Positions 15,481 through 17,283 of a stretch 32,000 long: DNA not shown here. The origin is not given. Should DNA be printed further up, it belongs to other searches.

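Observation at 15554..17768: Coupled OLD/ABC-type ATPase and DUF4276/Toprim-like gene pair inserted between nuoE and nuoF: candidate split-OLD/PARIS-like defence module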

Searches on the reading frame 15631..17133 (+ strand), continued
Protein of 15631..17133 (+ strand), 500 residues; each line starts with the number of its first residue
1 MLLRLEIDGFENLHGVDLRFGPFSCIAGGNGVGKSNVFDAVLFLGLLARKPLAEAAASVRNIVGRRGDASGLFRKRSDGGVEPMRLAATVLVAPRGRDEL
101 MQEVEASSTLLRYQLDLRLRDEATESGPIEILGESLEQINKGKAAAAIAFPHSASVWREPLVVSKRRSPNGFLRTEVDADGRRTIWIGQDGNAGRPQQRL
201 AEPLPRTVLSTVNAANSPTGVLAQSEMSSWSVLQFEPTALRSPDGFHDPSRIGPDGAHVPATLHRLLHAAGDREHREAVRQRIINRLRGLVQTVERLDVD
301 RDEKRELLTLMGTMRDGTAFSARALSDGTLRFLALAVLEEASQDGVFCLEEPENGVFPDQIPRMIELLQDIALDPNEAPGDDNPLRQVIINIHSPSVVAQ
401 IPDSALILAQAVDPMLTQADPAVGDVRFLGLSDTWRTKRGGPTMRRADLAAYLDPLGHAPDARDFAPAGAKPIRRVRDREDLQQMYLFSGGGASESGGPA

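Call 77: find_encoding_contigs(protein=P0236, flank=9000, max_places=1)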
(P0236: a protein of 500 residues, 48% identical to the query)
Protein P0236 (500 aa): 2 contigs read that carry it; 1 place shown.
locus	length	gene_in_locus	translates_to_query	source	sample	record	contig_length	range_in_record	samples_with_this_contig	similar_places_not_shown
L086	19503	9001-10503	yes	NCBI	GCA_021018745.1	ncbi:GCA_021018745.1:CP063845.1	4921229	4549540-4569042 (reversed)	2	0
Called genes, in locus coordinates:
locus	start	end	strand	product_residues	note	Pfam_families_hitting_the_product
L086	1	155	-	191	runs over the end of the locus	PF06041:DUF924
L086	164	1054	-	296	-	PF02421:FeoB_N (faint), PF01926:MMR_HSR1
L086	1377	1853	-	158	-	PF01047:MarR, PF12802:MarR_2, PF13463:HTH_27 (weak)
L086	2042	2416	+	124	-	PF12680:SnoaL_2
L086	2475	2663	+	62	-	-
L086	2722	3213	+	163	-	PF13358:DDE_3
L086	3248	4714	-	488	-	PF01943:Polysacc_synt, PF13440:Polysacc_synt_3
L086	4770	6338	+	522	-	PF13440:Polysacc_synt_3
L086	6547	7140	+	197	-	-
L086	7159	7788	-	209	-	PF02525:Flavodoxin_2, PF03358:FMN_red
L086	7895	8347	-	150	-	PF02082:Rrf2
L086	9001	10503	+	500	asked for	PF02463:SMC_N, PF13175:AAA_15 (weak), PF13476:AAA_23 (weak), PF13304:AAA_21, PF13175:AAA_15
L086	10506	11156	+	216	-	-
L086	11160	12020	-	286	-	PF07063:HGLS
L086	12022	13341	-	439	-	PF00202:Aminotran_3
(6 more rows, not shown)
